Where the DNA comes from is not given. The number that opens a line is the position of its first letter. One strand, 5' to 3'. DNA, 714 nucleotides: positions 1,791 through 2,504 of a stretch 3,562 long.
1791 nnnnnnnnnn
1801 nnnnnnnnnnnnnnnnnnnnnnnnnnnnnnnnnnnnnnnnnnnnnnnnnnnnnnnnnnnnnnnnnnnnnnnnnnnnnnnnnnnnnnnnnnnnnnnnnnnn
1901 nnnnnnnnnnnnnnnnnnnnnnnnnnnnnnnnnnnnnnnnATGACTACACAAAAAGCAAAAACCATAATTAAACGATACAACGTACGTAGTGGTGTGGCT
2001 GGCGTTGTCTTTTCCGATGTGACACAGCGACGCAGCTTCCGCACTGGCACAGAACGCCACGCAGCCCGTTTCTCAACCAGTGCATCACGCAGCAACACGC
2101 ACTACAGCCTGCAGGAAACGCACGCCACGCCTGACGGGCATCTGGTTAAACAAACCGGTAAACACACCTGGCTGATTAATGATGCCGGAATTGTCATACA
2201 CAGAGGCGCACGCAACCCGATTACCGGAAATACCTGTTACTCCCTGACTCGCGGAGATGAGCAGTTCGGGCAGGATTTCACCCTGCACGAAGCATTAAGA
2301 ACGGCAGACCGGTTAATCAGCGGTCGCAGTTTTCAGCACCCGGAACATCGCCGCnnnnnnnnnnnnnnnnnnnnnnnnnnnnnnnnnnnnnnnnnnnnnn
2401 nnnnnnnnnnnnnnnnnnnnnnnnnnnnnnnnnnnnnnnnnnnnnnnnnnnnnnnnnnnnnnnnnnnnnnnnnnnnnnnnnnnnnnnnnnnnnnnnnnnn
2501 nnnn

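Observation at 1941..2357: Unrecognised 138-aa protein directly downstream of cox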

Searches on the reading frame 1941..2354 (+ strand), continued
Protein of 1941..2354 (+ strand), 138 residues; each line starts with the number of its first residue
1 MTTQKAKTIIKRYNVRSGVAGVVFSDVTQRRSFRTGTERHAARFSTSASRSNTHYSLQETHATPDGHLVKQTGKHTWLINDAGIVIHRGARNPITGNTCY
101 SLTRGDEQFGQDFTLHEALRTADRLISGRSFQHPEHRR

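Call 50: find_encoding_contigs(protein=P0133, flank=6000, max_places=2)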
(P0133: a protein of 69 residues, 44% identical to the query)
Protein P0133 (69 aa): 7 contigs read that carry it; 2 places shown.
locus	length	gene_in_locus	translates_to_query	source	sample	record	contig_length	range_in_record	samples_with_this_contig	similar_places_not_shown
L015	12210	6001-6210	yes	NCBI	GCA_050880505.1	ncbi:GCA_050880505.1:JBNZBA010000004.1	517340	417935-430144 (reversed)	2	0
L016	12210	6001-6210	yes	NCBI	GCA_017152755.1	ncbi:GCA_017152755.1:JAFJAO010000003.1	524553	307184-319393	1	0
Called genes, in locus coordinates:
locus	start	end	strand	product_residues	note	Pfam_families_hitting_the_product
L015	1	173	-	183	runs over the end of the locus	-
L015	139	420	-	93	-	-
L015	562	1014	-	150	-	PF03061:4HBT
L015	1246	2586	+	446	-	PF03605:DcuA_DcuB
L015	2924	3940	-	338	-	PF24624:Int_N, PF00589:Phage_integrase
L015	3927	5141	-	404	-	-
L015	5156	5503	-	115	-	PF13560:HTH_31 (faint), PF01381:HTH_3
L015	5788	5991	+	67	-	-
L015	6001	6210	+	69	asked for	PF15958:DUF4761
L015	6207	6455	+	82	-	-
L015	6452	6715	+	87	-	-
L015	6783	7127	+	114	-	-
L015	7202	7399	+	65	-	-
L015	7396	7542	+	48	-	-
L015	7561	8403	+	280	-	PF00929:RNase_T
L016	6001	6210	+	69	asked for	PF15958:DUF4761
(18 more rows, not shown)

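Call 51: find_encoding_contigs(protein=P0239, flank=6000, max_places=2)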
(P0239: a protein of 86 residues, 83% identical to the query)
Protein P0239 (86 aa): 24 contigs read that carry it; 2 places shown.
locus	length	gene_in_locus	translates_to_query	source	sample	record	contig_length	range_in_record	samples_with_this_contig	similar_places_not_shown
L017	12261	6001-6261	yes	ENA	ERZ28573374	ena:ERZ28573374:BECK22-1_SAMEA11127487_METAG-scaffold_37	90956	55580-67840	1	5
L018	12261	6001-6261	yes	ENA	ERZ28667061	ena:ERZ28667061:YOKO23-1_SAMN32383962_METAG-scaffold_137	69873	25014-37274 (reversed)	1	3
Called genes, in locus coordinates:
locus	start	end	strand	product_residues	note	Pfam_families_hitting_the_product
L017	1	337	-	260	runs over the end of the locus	PF03649:UPF0014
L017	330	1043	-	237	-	PF13555:AAA_29 (faint), PF00005:ABC_tran, PF03215:Rad17 (faint), PF00004:AAA (faint), PF02463:SMC_N (weak)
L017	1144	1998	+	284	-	-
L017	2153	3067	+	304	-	PF01145:Band_7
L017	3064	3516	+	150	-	PF01957:NfeD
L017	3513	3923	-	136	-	PF00376:MerR, PF13411:MerR_1, PF09278:MerR-DNA-bind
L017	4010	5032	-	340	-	PF24624:Int_N, PF00589:Phage_integrase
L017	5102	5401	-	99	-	-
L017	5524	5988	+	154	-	PF10743:Phage_Cox (weak)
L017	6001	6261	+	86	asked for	PF15958:DUF4761 (weak)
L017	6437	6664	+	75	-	PF10893:Phage_186_Fil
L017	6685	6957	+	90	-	-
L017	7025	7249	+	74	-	-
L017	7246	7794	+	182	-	PF16473:Rv2179c-like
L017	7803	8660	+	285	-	PF02086:MethyltransfD12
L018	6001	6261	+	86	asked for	PF15958:DUF4761 (weak)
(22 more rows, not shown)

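Call 52: find_encoding_contigs(protein=P0190, flank=6000, max_places=2)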
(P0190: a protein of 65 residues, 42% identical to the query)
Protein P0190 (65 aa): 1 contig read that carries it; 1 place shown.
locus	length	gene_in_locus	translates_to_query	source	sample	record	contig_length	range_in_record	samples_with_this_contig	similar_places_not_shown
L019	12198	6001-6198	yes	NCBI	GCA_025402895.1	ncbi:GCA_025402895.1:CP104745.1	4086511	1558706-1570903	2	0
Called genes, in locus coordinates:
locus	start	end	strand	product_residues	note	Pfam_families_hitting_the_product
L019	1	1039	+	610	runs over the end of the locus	PF01541:GIY-YIG, PF27096:UvrC_M, PF02151:UVR, PF22920:UvrC_RNaseH, PF08459:UvrC_RNaseH_dom, PF00633:HHH (faint), PF14520:HHH_5 (weak)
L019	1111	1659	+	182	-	PF01066:CDP-OH_P_transf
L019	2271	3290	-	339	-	PF24624:Int_N, PF00589:Phage_integrase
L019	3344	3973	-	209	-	PF27202:Flk_N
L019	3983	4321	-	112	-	-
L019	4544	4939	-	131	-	PF13560:HTH_31 (weak)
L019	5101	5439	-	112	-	-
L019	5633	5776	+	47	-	-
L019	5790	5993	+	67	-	-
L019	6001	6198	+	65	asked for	PF15958:DUF4761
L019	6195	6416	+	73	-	PF10893:Phage_186_Fil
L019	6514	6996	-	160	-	-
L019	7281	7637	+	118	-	-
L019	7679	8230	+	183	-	-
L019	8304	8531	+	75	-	PF10809:DUF2732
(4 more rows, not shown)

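Call 84: find_encoding_contigs(protein=P0083, flank=3500, max_places=2)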
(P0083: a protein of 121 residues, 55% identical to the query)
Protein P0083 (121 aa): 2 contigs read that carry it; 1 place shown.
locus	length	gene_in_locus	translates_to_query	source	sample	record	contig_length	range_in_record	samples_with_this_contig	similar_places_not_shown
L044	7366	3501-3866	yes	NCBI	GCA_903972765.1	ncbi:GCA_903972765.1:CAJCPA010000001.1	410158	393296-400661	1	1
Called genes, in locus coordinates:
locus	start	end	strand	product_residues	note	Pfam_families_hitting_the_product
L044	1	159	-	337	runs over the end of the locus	PF01118:Semialdhyde_dh, PF02774:Semialdhyde_dhC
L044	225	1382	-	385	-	PF00389:2-Hacid_dh, PF02826:2-Hacid_dh_C, PF11890:DUF3410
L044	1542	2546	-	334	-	PF24624:Int_N, PF00589:Phage_integrase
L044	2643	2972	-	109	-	-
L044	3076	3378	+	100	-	PF10743:Phage_Cox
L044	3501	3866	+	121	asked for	PF15958:DUF4761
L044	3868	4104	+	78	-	-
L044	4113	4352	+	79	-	PF15946:DUF4754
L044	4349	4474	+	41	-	-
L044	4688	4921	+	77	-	-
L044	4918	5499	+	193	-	PF16473:Rv2179c-like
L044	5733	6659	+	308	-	PF02086:MethyltransfD12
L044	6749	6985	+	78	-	-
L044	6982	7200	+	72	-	-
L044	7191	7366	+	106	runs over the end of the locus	PF14359:DUF4406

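Call 85: find_encoding_contigs(protein=P0056, flank=3500, max_places=2)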
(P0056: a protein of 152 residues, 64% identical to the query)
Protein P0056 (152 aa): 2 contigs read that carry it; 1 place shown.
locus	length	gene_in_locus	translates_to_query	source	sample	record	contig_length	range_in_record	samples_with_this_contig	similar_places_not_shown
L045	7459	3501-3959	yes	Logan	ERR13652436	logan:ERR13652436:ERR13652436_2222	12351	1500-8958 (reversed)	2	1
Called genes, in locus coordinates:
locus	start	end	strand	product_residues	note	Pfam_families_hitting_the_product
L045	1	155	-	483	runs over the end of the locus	PF03972:MmgE_PrpD_N, PF19305:MmgE_PrpD_C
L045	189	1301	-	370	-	PF00285:Citrate_synt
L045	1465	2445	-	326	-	PF24624:Int_N, PF00589:Phage_integrase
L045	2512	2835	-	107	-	PF13560:HTH_31 (weak)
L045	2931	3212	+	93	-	PF10743:Phage_Cox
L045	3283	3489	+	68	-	-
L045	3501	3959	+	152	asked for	PF15958:DUF4761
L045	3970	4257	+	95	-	-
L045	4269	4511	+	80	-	PF15946:DUF4754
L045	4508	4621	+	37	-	-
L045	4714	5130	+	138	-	-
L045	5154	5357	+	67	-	-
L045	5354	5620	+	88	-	PF12802:MarR_2 (weak)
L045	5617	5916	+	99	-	-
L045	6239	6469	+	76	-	PF25738:Derepression (weak)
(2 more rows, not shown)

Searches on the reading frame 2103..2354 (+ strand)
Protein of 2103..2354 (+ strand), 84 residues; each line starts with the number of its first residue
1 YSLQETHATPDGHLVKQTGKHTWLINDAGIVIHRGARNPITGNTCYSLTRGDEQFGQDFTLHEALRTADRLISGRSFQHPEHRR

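Call 72: predict_structure(alignment_id=A4)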
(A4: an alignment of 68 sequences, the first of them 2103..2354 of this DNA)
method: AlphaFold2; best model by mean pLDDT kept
length: 84 residues; sequences in the alignment: 68
mean_pLDDT: 81.7   pTM: 0.69
mean pLDDT of the five models: 81.7, 80.0, 79.9, 78.0, 76.7
residues with pLDDT >= 90: 28; 70-90: 41; 50-70: 7; < 50: 8
segments of 3 or more residues with pLDDT < 50: 79-84
pLDDT, mean of each block of 10 residues (from residue 1): 65 89 91 88 90 88 90 70 37
secondary structure, 60 per line:
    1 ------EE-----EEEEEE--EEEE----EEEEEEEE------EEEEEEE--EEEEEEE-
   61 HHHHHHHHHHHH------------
elements in order: E14-19 E22-25 E30-37 E44-50 E53-59 H61-72

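Call 75: fold_search(model_id=the predicted structure, library=pdb)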
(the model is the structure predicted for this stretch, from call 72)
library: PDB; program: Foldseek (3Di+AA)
matches with E <= 10: 327; with E <= 0.001: 0
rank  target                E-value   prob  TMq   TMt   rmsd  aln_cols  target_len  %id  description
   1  7dtr                  8.0e-01  0.54  0.38  0.22   3.6        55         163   16  Structure of an AcrIF protein (released 2022-01-19)
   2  7xi1                  1.0e+00  0.51  0.38  0.17   3.6        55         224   16  AcrIF 24 (released 2023-03-22)
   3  4bhm_A                1.5e+00  0.10  0.27  0.28   9.6        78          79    6  The crystal structure of MoSub1-DNA complex reveals a novel DNA binding mode (released 2014-04-23)
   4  5dgk_B                1.8e+00  0.05  0.23  0.06  13.2       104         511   10  SCCmec type IV Cch - active helicase (released 2016-08-24)
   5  5t86_A                1.9e+00  0.07  0.26  0.22  11.8        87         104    8  Crystal structure of CDI complex from E. coli A0 34/86 (released 2017-09-13)
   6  5qee                  2.0e+00  0.25  0.34  0.12   3.9        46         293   11  PanDDA analysis group deposition -- Crystal structure of PTP1B in complex with compound_FMOPL000240a (released 2018-10-10)
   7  7dru_G                2.0e+00  0.21  0.38  0.27   9.0        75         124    7  Crystal Structure of the Dog Lipocalin Allergen Can f 1 (released 2021-11-10)
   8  8ow1_PP               2.0e+00  0.06  0.25  0.09   9.7        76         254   18  Cryo-EM structure of the yeast Inner kinetochore bound to a CENP-A nucleosome. (released 2023-08-09)
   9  5dgk_A                2.0e+00  0.05  0.23  0.06  13.2       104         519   10  SCCmec type IV Cch - active helicase (released 2016-08-24)
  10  5qdf                  2.3e+00  0.23  0.34  0.12   3.9        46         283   11  PanDDA analysis group deposition -- Crystal structure of PTP1B in complex with compound_FMOPL000295a (released 2018-10-10)
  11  5qgf                  2.3e+00  0.21  0.31  0.11   3.9        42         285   12  PanDDA analysis group deposition -- Crystal structure of PTP1B in complex with compound_FMOOA000539a (released 2018-10-10)
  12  2kvt_MODEL_1_A        2.4e+00  0.21  0.37  0.43   5.5        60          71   22  solution NMR structure of yaiA from Escherichia Eoli. Northeast Structural Genomics Target ER244 (released 2010-05-19)
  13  2na4_MODEL_1_A        2.4e+00  0.21  0.36  0.30   3.4        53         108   11  Curli secretion specificity factor CsgE W48A/F79A mutant (released 2016-06-15)
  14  7gs8                  2.4e+00  0.21  0.34  0.12   4.0        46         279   11  PanDDA Analysis group deposition -- Crystal structure of PTP1B in complex with FMOPL000466a (released 2024-01-24)
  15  6olv                  2.4e+00  0.10  0.33  0.12  11.1        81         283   12  Protein Tyrosine Phosphatase 1B (1-301), P185A mutant, apo state (released 2019-08-07)
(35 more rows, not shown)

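Call 81: find_related_loci(query=A4, collection=genome_contigs, flank=9000)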
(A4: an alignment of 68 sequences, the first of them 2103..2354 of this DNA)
Query A4 (84 aa) in genome_contigs; peptide patterns used: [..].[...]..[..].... (x = any residue, [..] = any of these).
55 stretches matched a pattern; 20 encode a relative of the query (tblastn E <= 1e-3); 20 distinct loci.
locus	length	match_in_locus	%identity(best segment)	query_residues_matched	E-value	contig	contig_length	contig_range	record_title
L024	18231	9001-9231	70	1-77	1e-34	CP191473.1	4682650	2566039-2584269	Salmonella enterica strain s1 chromosome, complete genome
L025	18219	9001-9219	70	5-77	3e-33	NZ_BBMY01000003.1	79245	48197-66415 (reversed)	Escherichia albertii NBRC 107761 = DSM 17582 strain NBRC 107761, whole genome shotgun sequence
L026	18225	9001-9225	67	3-77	2e-31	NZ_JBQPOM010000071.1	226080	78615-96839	Vagococcus sp. WN89Y soapdenovo_K_127_71, whole genome shotgun sequence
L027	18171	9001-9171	39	17-75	2e-9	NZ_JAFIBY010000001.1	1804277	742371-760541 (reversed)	Serratia sp. PL17 Ga0418748_01, whole genome shotgun sequence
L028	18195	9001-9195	37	17-83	9e-9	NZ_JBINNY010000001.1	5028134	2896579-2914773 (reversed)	Dryocola sp. BD626 BD626_1, whole genome shotgun sequence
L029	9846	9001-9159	36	17-71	4e-8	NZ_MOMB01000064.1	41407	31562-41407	Erwinia sp. OLFS4 NODE_32_length_41407_cov_60.4825_ID_63, whole genome shotgun sequence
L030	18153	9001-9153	38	17-69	6e-8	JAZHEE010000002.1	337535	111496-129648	Rosenbergiella sp. YN46 NODE_2_length_337535_cov_1854.584816, whole genome shotgun sequence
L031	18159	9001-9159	35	17-71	9e-8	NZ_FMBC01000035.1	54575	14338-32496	Kosakonia oryziphila strain REICA_142, whole genome shotgun sequence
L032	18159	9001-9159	35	17-71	1e-7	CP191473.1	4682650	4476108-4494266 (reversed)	Salmonella enterica strain s1 chromosome, complete genome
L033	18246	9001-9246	32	1-79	2e-7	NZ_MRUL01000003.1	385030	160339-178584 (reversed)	Izhakiella australiensis strain D4N98 NODE_3_length_385030_cov_109.747_ID_1919, whole genome shotgun sequence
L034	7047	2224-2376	36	17-69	2e-7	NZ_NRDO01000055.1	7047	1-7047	Citrobacter sp. NCU1 contig_55, whole genome shotgun sequence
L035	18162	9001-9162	32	17-72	2e-7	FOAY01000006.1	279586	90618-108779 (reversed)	Kosakonia sacchari strain SP1 genome assembly, contig: Ga0060208_106, whole genome shotgun sequence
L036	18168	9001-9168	32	28-77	5e-7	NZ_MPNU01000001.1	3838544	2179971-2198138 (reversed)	Edwardsiella piscicida strain ACC35.1 scaffold00001, whole genome shotgun sequence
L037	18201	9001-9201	32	1-69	6e-7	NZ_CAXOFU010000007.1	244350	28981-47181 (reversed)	Enterobacter soli strain FFMG-34-3-21 isolate FFMG_34-3-21 FFMG_34-3-21.1:7, whole genome shotgun sequence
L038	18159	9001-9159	35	17-71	2e-6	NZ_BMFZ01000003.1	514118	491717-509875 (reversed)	Hafnia psychrotolerans strain CGMCC 1.12806 sequence03, whole genome shotgun sequence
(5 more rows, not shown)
